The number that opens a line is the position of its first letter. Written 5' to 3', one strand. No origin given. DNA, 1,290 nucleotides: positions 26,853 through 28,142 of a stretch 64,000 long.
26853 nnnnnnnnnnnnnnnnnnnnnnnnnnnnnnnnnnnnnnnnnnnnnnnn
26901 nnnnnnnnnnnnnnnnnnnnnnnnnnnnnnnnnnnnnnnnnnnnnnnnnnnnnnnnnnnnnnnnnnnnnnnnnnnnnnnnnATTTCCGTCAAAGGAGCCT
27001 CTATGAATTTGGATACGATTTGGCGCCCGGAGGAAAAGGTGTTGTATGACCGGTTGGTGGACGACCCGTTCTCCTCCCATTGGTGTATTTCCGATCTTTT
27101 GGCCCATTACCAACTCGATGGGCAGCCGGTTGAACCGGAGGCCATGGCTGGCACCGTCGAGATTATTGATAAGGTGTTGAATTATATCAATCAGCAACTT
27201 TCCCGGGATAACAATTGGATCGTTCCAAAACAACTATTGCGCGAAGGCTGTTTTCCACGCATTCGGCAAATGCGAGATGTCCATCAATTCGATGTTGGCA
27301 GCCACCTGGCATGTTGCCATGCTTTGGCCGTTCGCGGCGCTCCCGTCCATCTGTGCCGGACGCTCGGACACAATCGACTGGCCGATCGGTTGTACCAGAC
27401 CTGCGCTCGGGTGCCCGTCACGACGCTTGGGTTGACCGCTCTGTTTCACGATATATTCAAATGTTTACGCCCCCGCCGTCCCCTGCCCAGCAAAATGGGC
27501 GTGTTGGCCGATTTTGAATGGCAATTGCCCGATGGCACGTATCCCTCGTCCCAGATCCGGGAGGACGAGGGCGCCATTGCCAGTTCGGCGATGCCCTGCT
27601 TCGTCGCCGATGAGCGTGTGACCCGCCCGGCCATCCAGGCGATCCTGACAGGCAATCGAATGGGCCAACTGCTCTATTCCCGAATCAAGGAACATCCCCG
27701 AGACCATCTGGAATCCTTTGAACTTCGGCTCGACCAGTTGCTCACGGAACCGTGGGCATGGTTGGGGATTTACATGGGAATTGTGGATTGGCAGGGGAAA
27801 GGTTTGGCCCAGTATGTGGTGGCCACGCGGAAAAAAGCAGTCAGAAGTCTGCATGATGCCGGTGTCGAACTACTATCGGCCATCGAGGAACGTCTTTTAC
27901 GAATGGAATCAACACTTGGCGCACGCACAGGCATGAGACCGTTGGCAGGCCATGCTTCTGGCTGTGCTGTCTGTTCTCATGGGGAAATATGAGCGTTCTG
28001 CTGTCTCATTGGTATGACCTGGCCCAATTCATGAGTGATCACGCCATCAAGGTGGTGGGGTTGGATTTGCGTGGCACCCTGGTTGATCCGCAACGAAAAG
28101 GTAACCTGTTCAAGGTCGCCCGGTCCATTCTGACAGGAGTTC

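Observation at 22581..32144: Orphan 8-gene, translationally coupled 'nucleotide chemistry' operon with no pathway I can name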

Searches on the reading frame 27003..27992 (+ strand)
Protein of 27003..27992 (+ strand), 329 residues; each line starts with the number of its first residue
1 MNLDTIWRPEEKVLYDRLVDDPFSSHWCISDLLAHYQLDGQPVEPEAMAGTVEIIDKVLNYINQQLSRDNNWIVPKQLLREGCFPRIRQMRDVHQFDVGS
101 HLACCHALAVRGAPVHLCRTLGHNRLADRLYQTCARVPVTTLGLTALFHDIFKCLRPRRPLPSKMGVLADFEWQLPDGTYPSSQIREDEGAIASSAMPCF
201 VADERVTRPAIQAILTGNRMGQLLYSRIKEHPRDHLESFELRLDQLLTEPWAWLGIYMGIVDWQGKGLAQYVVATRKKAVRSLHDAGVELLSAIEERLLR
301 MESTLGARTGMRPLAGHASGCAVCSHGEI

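Call 3: search_protein_families(library=pfam, proteins=[window:27003-27992:+], max_evalue=0.01)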
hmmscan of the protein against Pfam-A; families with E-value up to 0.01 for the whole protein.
window:27003-27992:+ (329 aa): 0 families

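Call 4: search_protein_families(library=ncbifam, proteins=[window:27003-27992:+], max_evalue=0.01)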
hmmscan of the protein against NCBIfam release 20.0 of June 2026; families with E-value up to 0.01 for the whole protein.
window:27003-27992:+ (329 aa): 0 families

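Call 7: find_homologous_proteins(query=window:27003-27992:+)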
Query window:27003-27992:+ (329 aa): 13 proteins with E <= 0.001 among 6153 candidates.
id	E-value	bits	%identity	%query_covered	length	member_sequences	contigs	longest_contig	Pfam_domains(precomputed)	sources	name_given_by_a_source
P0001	3.5e-226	768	100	100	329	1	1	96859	-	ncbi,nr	ncbi:MAG: hypothetical protein HQL76_07065 [Magnetococcales bacterium]|nr:hypothetical protein [Magn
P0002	4.8e-197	672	88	100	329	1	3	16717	-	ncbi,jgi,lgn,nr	ncbi:MAG: hypothetical protein HQL07_12315 [Nitrospirae bacterium]|nr:hypothetical protein [Magnetoc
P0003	1.4e-62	230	40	97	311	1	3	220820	-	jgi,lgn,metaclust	metaclust:\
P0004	4.2e-61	225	41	91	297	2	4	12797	-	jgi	-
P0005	1.4e-60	223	42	91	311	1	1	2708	-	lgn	-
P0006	4.9e-54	202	37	88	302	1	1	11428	-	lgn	-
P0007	8.9e-49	185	39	87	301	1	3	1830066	-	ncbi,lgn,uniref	ncbi:hypothetical protein WNZ14_14245 [Hoeflea sp. AS60]|uniref:hypothetical protein n=1 Tax=Hoeflea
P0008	1.3e-45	174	38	91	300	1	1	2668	-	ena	-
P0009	2.3e-44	170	35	89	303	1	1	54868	-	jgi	jgi:hypothetical protein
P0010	9.0e-32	129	42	57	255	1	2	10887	-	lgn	-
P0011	4.4e-31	127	32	89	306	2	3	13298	-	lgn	-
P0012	6.5e-28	116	30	87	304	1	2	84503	-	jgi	jgi:hypothetical protein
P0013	6.8e-26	109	35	68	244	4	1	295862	-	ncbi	-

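Call 8: find_encoding_contigs(protein=window:27003-27992:+, flank=10000)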
Protein window:27003-27992:+ (329 aa): no gene with exactly this product is on record in the collection.

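Call 9: find_encoding_contigs(protein=P0007, flank=10000, max_places=2)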
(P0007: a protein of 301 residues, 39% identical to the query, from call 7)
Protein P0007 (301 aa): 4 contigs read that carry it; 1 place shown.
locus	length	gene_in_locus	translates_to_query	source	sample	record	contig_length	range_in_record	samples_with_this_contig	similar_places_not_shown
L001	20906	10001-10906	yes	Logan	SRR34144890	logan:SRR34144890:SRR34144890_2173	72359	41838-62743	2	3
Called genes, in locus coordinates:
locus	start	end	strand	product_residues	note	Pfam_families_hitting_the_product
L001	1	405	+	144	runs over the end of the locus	PF00877:NLPC_P60 (weak)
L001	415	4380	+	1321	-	PF13547:GTA_TIM, PF13550:Phage-tail_3, PF23666:Rcc01698_C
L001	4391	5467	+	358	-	PF10983:DUF2793, PF18573:BclA_C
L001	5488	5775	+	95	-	PF19622:DUF6127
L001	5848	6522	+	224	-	PF08291:Peptidase_M15_3, PF05951:Peptidase_M15_2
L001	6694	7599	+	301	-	PF01636:APH (weak)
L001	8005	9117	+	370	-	PF00012:HSP70, PF06723:MreB_Mbl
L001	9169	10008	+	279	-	PF01636:APH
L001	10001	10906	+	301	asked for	-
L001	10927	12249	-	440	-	PF00702:Hydrolase (weak), PF13242:Hydrolase_like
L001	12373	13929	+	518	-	PF02310:B12-binding, PF04055:Radical_SAM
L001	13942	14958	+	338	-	PF00586:AIRS, PF02769:AIRS_C (weak)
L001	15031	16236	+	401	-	PF04055:Radical_SAM, PF13353:Fer4_12, PF13186:SPASM (faint)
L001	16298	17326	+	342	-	PF00962:A_deaminase (weak)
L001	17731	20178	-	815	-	PF00890:FAD_binding_2 (weak), PF01266:DAO, PF01494:FAD_binding_3 (faint), PF13450:NAD_binding_8 (faint), PF16350:FAO_M, PF01571:GCV_T, PF08669:GCV_T_C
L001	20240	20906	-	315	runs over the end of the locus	PF02492:cobW, PF03193:RsgA_GTPase (faint), PF07683:CobW_C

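Call 10: find_encoding_contigs(protein=P0003, flank=10000, max_places=2)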
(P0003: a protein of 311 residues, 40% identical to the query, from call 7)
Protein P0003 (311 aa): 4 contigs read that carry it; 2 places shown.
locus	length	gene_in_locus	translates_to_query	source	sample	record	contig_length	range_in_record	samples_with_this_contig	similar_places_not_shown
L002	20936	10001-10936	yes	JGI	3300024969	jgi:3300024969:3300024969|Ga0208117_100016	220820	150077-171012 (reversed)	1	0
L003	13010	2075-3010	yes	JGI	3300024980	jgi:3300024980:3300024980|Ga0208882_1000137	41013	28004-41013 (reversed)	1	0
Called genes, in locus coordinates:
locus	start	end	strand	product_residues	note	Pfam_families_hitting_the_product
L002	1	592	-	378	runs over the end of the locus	PF14659:Phage_int_SAM_3, PF00589:Phage_integrase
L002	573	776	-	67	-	PF12728:HTH_17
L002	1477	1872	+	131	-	-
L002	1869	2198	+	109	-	-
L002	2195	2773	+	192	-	-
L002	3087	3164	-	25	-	-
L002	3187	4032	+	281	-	PF13814:Replic_Relax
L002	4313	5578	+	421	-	PF10412:TrwB_AAD_bind, PF12696:TraG-D_C (weak)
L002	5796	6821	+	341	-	PF00158:Sigma54_activat, PF14532:Sigma54_activ_2, PF25601:AAA_lid_14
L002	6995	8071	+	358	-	-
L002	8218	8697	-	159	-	-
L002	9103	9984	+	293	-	PF01636:APH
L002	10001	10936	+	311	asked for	-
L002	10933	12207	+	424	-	PF00702:Hydrolase, PF13242:Hydrolase_like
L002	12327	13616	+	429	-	PF04055:Radical_SAM, PF13353:Fer4_12 (weak)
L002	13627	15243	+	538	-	PF02310:B12-binding, PF04055:Radical_SAM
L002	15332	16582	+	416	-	PF01979:Amidohydro_1, PF07969:Amidohydro_3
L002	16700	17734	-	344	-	PF00586:AIRS, PF02769:AIRS_C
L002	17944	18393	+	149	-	-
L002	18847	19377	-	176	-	-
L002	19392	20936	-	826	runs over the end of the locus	PF00082:Peptidase_S8 (weak), PF13385:Laminin_G_3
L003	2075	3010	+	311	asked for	-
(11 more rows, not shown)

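Call 11: find_encoding_contigs(protein=P0012, flank=10000, max_places=2)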
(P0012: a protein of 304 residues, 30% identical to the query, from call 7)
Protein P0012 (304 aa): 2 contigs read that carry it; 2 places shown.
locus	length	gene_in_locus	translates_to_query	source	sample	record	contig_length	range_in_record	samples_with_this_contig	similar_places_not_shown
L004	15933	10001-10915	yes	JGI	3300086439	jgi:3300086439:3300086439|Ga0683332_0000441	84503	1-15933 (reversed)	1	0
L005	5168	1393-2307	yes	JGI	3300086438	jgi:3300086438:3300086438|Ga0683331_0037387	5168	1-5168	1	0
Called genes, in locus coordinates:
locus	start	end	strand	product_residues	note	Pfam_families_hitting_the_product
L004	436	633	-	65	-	-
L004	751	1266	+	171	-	PF03640:Lipoprotein_15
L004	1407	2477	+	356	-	PF10094:DUF2332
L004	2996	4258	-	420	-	PF04055:Radical_SAM, PF13186:SPASM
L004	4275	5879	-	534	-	PF02310:B12-binding, PF04055:Radical_SAM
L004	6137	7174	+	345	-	PF00586:AIRS, PF02769:AIRS_C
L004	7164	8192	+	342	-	-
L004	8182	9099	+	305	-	PF01048:PNP_UDP_1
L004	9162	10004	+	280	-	PF01636:APH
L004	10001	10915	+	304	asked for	-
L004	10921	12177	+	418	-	PF00702:Hydrolase (weak), PF13242:Hydrolase_like (weak)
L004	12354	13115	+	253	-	PF11716:MDMPI_N, PF07398:MDMPI_C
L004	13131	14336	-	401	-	PF00067:p450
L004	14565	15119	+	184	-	PF04978:MST (faint), PF12867:DinB_2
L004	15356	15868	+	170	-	-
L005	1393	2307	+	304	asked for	-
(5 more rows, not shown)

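Call 15: search_protein_families(library=padloc, proteins=[window:27003-27992:+], max_evalue=0.01)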
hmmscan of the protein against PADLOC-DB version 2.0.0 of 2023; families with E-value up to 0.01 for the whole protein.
window:27003-27992:+ (329 aa): 0 families

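Call 18: search_protein_families(library=ncbifam, proteins=[L001:15031-16236:+, L002:12327-13616:+, L004:7164-8192:+, L002:15332-16582:+, L004:8182-9099:+], max_evalue=0.001)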
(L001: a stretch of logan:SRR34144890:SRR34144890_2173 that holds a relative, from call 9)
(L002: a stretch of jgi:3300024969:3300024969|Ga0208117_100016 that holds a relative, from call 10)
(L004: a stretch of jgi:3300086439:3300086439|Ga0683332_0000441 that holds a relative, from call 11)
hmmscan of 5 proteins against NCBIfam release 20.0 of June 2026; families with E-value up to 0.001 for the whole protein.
L001:15031-16236:+ (401 aa): 44 families (the best 25 are shown)
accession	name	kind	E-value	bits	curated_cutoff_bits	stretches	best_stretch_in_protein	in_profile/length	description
TIGR03962.1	mycofact_rSAM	equivalog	2.9e-19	69.4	265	1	33-365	14-331/339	mycofactocin radical SAM maturase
TIGR04303.1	GeoRSP_rSAM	equivalog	3.3e-15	56.5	400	1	32-346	6-311/325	GeoRSP system radical SAM/SPASM protein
TIGR04055.1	rSAM_NirJ2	equivalog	8.4e-15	55.1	500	1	33-197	2-160/326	putative heme d1 biosynthesis radical SAM protein NirJ2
NF001199.0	PRK00164.2-1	equivalog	6.4e-12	45.2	231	1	29-200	10-174/308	GTP 3',8-cyclase MoaA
TIGR04317.1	W_rSAM_matur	equivalog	1.2e-11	44.3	380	1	30-318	3-301/349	tungsten cofactor oxidoreductase radical SAM maturase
TIGR02666.1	moaA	equivalog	2.4e-11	43.2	284.05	1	37-218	16-197/336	GTP 3',8-cyclase MoaA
TIGR02668.1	moaA_archaeal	equivalog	3.8e-11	42.5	325.25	1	29-218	8-189/303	GTP 3',8-cyclase MoaA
NF050035.1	rSAM_WgK_link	exception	1.3e-09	37.6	650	1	36-205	14-172/367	radical SAM/SPASM peptide maturase WgkB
TIGR04163.1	rSAM_cobopep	equivalog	2.3e-09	36.5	375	1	39-202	72-236/428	peptide-modifying radical SAM enzyme CbpB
NF045574.1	sacti_mat_StsB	exception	3.3e-09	36.1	625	1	27-344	92-398/466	StsB family radical SAM/SPASM domain sactipeptide maturase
NF038283.1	viperin_w_prok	equivalog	7.9e-09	35.1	180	1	32-170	3-140/281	viperin family antiviral radical SAM protein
TIGR04083.1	rSAM_pep_methan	hypoth_equivalog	1.5e-08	34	300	1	36-365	7-329/376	TIGR04083 family peptide-modifying radical SAM enzyme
TIGR04167.1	rSAM_SeCys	equivalog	2.1e-08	33.8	300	1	33-176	10-148/303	arsenosugar biosynthesis radical SAM (seleno)protein ArsS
TIGR04051.1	rSAM_NirJ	equivalog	3.4e-08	32.9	515.45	1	35-205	6-164/354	heme d1 biosynthesis radical SAM protein NirJ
TIGR04546.1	rSAM_ahbC_deAc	equivalog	6e-08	31.9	650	1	33-203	41-199/390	12,18-didecarboxysiroheme deacetylase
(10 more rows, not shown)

L002:12327-13616:+ (429 aa): 33 families (the best 25 are shown)
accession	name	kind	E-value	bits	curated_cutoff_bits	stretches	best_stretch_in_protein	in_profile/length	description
TIGR03962.1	mycofact_rSAM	equivalog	1.2e-25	90.4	265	1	6-331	15-332/339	mycofactocin radical SAM maturase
TIGR04303.1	GeoRSP_rSAM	equivalog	1.8e-15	57.3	400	2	234-330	237-324/325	GeoRSP system radical SAM/SPASM protein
TIGR04163.1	rSAM_cobopep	equivalog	3.8e-12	45.7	375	1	236-330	313-405/428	peptide-modifying radical SAM enzyme CbpB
TIGR04055.1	rSAM_NirJ2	equivalog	4e-12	46.3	500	1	5-330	2-322/326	putative heme d1 biosynthesis radical SAM protein NirJ2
TIGR04250.1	SCM_rSAM_ScmE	equivalog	9.7e-12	44.4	400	2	237-328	253-343/358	SynChlorMet cassette radical SAM/SPASM protein ScmE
TIGR04051.1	rSAM_NirJ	equivalog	1.7e-11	43.7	515.45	1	5-161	4-152/354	heme d1 biosynthesis radical SAM protein NirJ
TIGR04545.1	rSAM_ahbD_hemeb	equivalog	2.1e-11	43.9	500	1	232-330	246-335/339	heme b synthase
TIGR04347.1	pseudo_SAM_Halo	equivalog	1.1e-10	41.4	525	2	279-330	334-383/390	TIGR04347 family pseudo-SAM/SPASM protein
TIGR04103.1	rSAM_nif11_3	equivalog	3e-09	36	725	1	6-130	8-122/412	nif11-class peptide radical SAM maturase 3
TIGR04133.1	rSAM_w_lipo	hypoth_equivalog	4.4e-09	35.7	425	1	6-311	27-330/350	TIGR04133 family radical SAM/SPASM protein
TIGR04251.1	SCM_rSAM_ScmF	equivalog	4.9e-09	36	400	1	9-188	10-184/353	SynChlorMet cassette radical SAM/SPASM protein ScmF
TIGR02668.1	moaA_archaeal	equivalog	5.7e-09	35.4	325.25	1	5-99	12-100/303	GTP 3',8-cyclase MoaA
NF041298.1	rSAM_mat_DynA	equivalog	6.8e-09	35.1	450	1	246-332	256-341/356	dynobactin maturation radical SAM/SPASM protein DynA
TIGR02666.1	moaA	equivalog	6.9e-09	35.1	284.05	1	9-126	16-131/336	GTP 3',8-cyclase MoaA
TIGR04085.1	rSAM_more_4Fe4S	domain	1.2e-08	35.2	27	1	254-330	14-93/93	SPASM domain-containing protein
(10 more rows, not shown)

L004:7164-8192:+ (342 aa): 3 families
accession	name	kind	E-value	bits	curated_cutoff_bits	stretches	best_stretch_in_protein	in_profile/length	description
NF000361.1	self_FomB_kinase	exception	3.6e-10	39.4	400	1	131-214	112-192/325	FomB family phosphonate monophosphate kinase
TIGR04355.1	HprK_rel_B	hypoth_equivalog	2.8e-06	26.7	200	1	141-205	141-205/351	HprK-related kinase B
TIGR00679.1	hpr-ser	equivalog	0.00055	19.3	240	1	143-194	130-181/300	HPr(Ser) kinase/phosphatase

L002:15332-16582:+ (416 aa): 37 families (the best 25 are shown)
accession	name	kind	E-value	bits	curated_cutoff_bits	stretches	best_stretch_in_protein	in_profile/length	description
NF006055.0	PRK08203.1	equivalog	1.2e-22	80.1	532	1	200-393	233-431/455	8-oxoguanine deaminase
NF006681.0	PRK09229.1-2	equivalog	2.8e-22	79.1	362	1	171-390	203-427/451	formimidoylglutamate deiminase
NF006056.0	PRK08204.1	subfamily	1.8e-20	73.1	391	2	219-387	230-415/449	hypothetical protein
NF006679.0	PRK09228.1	subfamily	5.1e-20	71.6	351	1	181-356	209-389/433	guanine deaminase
NF006549.0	PRK09045.1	equivalog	1e-18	67.3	540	1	23-387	29-414/444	TRZ/ATZ family hydrolase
NF009059.0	PRK12393.1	equivalog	2.4e-18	66.1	543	1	201-400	238-443/460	amidohydrolase family protein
TIGR02967.1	guan_deamin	equivalog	6.9e-18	64.8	375.4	1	181-356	184-364/401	guanine deaminase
NF005557.0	PRK07228.1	equivalog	1.4e-17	63.6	522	1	181-387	197-412/445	5'-deoxyadenosine deaminase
NF006252.0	PRK08393.1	equivalog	1.7e-17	63.5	617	1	184-372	190-382/424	N-ethylammeline chlorohydrolase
NF004801.0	PRK06151.1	subfamily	6.4e-15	55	416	1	200-400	238-450/491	chlorohydrolase family protein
NF004701.0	PRK06038.1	equivalog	8.2e-15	54.4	609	1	4-371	6-384/432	N-ethylammeline chlorohydrolase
NF005540.0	PRK07203.1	equivalog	9.8e-15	54.1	444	1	194-295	217-316/444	putative aminohydrolase SsnA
TIGR03314.1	Se_ssnA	subfamily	6.5e-14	51.6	455.5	1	203-295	223-315/441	putative selenium metabolism protein SsnA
TIGR02022.1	hutF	equivalog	2.6e-13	49.5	413.05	1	170-373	203-415/455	formimidoylglutamate deiminase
NF005552.0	PRK07213.1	equivalog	6e-13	48.4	294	1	200-293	202-293/382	chlorohydrolase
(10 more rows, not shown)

L004:8182-9099:+ (305 aa): 11 families
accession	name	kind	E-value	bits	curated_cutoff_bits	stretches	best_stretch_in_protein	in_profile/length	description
TIGR01694.1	MTAP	equivalog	7.9e-25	87.6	274.85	1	58-233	35-206/240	S-methyl-5'-thioadenosine phosphorylase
NF006334.0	PRK08564.1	equivalog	2.1e-22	79.6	382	1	66-238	53-221/267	S-methyl-5'-thioadenosine phosphorylase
NF005876.0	PRK07823.1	equivalog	2.8e-20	72.6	306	1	78-257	60-235/267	S-methyl-5'-thioadenosine phosphorylase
NF006599.0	PRK09136.1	equivalog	8e-18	64.5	223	1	80-229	59-208/247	S-methyl-5'-thioinosine phosphorylase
NF006492.0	PRK08931.1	equivalog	2.5e-16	60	437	1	67-231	50-209/291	S-methyl-5'-thioadenosine phosphorylase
NF005657.0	PRK07432.1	equivalog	7.7e-14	51.5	453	1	66-230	49-212/291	S-methyl-5'-thioadenosine phosphorylase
NF006054.0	PRK08202.1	equivalog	2e-13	50.5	218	1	58-243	67-250/274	purine-nucleoside phosphorylase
TIGR01697.1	PNPH-PUNA-XAPA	subfamily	2.4e-12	46.7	197.1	1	50-244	35-226/247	inosine/guanosine/xanthosine phosphorylase family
TIGR01700.1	PNPH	equivalog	6.8e-11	42.1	293.35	1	64-228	49-211/249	purine nucleoside phosphorylase I, inosine and guanosine-specific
TIGR01698.1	PUNP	equivalog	3.3e-10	39.8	302.6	1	56-227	41-207/245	purine-nucleoside phosphorylase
TIGR01699.1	XAPA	equivalog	3.8e-07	29.9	370.9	1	57-233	42-216/248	xanthosine phosphorylase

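Call 26: predict_structure(alignment_id=A1)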
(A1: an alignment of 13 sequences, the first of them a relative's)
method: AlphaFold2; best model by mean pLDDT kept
length: 329 residues; sequences in the alignment: 13
mean_pLDDT: 85.4   pTM: 0.86
mean pLDDT of the five models: 85.4, 85.3, 84.3, 83.0, 81.8
residues with pLDDT >= 90: 186; 70-90: 100; 50-70: 19; < 50: 24
segments of 3 or more residues with pLDDT < 50: 308-329
pLDDT, mean of each block of 10 residues (from residue 1): 67 90 78 90 90 96 86 84 79 80 95 97 98 95 96 88 83 91 88 94 95 95 89 79 92 97 93 87 94 95 65 35 31
secondary structure, 60 per line:
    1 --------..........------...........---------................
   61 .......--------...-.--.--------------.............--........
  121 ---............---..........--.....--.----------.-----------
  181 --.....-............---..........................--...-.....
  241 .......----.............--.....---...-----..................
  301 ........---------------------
elements in order: H9-18 H25-35 H45-67 H98-110 H113-120 H124-135 H139-148 H151-155 H183-187 H189-200 H204-229 H236-247 H252-264 H267-271 H283-308

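Call 31: fold_search(model_id=the predicted structure, library=pdb)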
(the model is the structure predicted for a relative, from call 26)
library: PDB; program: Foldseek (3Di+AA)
matches with E <= 10: 194; with E <= 0.001: 0
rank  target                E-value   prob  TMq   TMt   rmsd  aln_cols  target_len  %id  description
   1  4jxn                  4.2e-01  0.12  0.17  0.18  20.7       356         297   12  CRYSTAL STRUCTURE OF POLYPRENYL SYNTHASE ISP_B (TARGET EFI-509198) FROM Roseobacter denitrificans (released 2013-05-01)
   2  3lmd                  6.6e-01  0.04  0.11  0.12  21.0       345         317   13  Crystal structure of geranylgeranyl pyrophosphate synthase from corynebacterium glutamicum atcc 13032 (released 2010-02-16)
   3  6npa_A                1.1e+00  0.44  0.27  0.44  11.7       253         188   10  X-ray crystal structure of TmpB, (R)-1-hydroxy-2-trimethylaminoethylphosphonate oxygenase, with (R)-1-hydroxy-2-trimet (released 2019-03-06)
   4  8yta                  1.1e+00  0.18  0.24  0.24  14.2       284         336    9  The crystal structure of PDE8A with 1604R (released 2025-10-22)
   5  5l9h_B                1.3e+00  0.15  0.24  0.24  14.5       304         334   12  Crystal structure of T. brucei PDE-B1 catalytic domain with inhibitor NPD-340 (released 2018-03-14)
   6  4phl_A                1.3e+00  0.14  0.24  0.24  12.9       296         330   14  TbrPDEB1-inhibitor complex (released 2015-05-20)
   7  3npk_A                1.4e+00  0.08  0.20  0.23  14.8       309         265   10  The crystal structure of geranyltranstransferase from Campylobacter jejuni (released 2010-07-14)
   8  5xn5_A                1.4e+00  0.07  0.18  0.20  14.9       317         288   13  Homo-dimer crystal structure of geranylgeranyl diphosphate synthases 1 from Oryza sativa (released 2017-06-21)
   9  5xn6_B                1.6e+00  0.07  0.18  0.19  15.9       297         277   13  Heterodimer crystal structure of geranylgeranyl diphosphate synthases 1 with GGPPS Recruiting Protein(OsGRP) from Oryz (released 2017-06-28)
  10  4fjq                  1.6e+00  0.07  0.17  0.12  17.0       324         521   11  Crystal Structure of an alpha-Bisabolol synthase (released 2013-03-13)
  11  4dhd                  1.6e+00  0.05  0.16  0.16  18.2       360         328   13  Crystal structure of isoprenoid synthase A3MSH1 (TARGET EFI-501992) from Pyrobaculum calidifontis (released 2012-02-08)
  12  9lm7_A                1.6e+00  0.05  0.15  0.13  21.8       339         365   14  Crystal structrue of bvFP-Pr1-88.4 (released 2026-01-28)
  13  3npk_B                1.7e+00  0.07  0.19  0.23  15.3       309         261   10  The crystal structure of geranyltranstransferase from Campylobacter jejuni (released 2010-07-14)
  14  9p85_R                1.9e+00  0.04  0.17  0.18  18.4       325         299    8  NTSR1-Gi-NTS(8-13) GTP-Bound Complex in the Canonical, AHD Closed State, 3DVA Sorted (C-Closed*-GTP) (released 2026-03-25)
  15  9j22_A                2.0e+00  0.03  0.14  0.14  19.0       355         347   12  structure of human urea transport protein slc14A1 with urea (released 2025-09-03)
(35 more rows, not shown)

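Call 47: search_solved_structures(query=A1, max_evalue=10)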
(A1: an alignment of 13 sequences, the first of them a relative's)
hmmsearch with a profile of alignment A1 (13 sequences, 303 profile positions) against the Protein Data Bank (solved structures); distinct sequences matched with E-value up to 10: 1.
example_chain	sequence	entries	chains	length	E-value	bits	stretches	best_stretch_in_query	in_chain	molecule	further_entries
8q84_N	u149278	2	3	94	0.66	12.5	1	222-284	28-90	DASH complex subunit DAD3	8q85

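Call 49: search_protein_families(library=ncbifam, proteins=[L001:13942-14958:+, L002:16700-17734:-, L004:6137-7174:+], max_evalue=1e-10)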
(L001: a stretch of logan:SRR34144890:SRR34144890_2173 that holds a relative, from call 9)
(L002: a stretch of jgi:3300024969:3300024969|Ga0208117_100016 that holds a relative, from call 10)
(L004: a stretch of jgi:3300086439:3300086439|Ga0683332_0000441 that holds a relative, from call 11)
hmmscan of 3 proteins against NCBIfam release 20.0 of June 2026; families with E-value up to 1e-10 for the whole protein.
L001:13942-14958:+ (338 aa): 7 families
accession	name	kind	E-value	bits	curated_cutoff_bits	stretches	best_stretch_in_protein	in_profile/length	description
TIGR00476.1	selD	equivalog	8.4e-59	199.3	125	1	7-306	6-310/311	selenide, water dikinase SelD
NF002098.0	PRK00943.1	equivalog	7.1e-44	150.1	299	1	9-322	14-331/347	selenide, water dikinase SelD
NF010705.0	PRK14105.1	equivalog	2.3e-26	92.5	291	1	10-175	15-179/345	selenide, water dikinase SelD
TIGR01379.1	thiL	equivalog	1.5e-24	86.6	184.15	1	34-260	16-252/320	thiamine-phosphate kinase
TIGR04369.1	fusion_not_SelD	hypoth_equivalog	1.2e-21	76.6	700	1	9-324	355-700/701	oxidoreductase/SelD-related fusion protein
NF004351.0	PRK05731.1-4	equivalog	7.7e-18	64.7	324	1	34-249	30-251/321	thiamine-phosphate kinase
NF004353.0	PRK05731.2-2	equivalog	4.1e-11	42.5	301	0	46-256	21-236/311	thiamine-phosphate kinase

L002:16700-17734:- (344 aa): 6 families
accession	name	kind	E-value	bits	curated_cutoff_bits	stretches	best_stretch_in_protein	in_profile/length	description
TIGR00476.1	selD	equivalog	2.7e-58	197.6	125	1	19-319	7-310/311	selenide, water dikinase SelD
NF002098.0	PRK00943.1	equivalog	4e-43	147.6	299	1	19-323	13-317/347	selenide, water dikinase SelD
TIGR04369.1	fusion_not_SelD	hypoth_equivalog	1.6e-35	122.4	700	1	21-335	356-701/701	oxidoreductase/SelD-related fusion protein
NF010705.0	PRK14105.1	equivalog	1.5e-24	86.6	291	1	22-270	16-280/345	selenide, water dikinase SelD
TIGR01379.1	thiL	equivalog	1.6e-19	70.1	184.15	1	77-269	52-247/320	thiamine-phosphate kinase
TIGR04049.1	AIR_rel_sll0787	hypoth_equivalog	5.9e-12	45.3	321.3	1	57-260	45-243/318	sll0787 family AIR synthase-like protein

L004:6137-7174:+ (345 aa): 8 families
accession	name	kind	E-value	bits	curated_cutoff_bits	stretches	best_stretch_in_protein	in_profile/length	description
TIGR00476.1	selD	equivalog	4.5e-78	262.6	125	1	12-310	7-310/311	selenide, water dikinase SelD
NF002098.0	PRK00943.1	equivalog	6.3e-64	216.1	299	1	13-336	14-338/347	selenide, water dikinase SelD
TIGR04369.1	fusion_not_SelD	hypoth_equivalog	8.1e-38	130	700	1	14-316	356-691/701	oxidoreductase/SelD-related fusion protein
NF010705.0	PRK14105.1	equivalog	3.4e-34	118.2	291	1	14-262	15-278/345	selenide, water dikinase SelD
TIGR01379.1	thiL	equivalog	1.4e-24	86.7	184.15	1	58-263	42-247/320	thiamine-phosphate kinase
NF004351.0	PRK05731.1-4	equivalog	2.9e-15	56.2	324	1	79-257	75-252/321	thiamine-phosphate kinase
TIGR04049.1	AIR_rel_sll0787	hypoth_equivalog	1.1e-12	47.6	321.3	1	48-254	44-243/318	sll0787 family AIR synthase-like protein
TIGR02124.1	hypE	equivalog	1.4e-12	47.3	251.6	0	15-263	7-254/332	hydrogenase expression/formation protein HypE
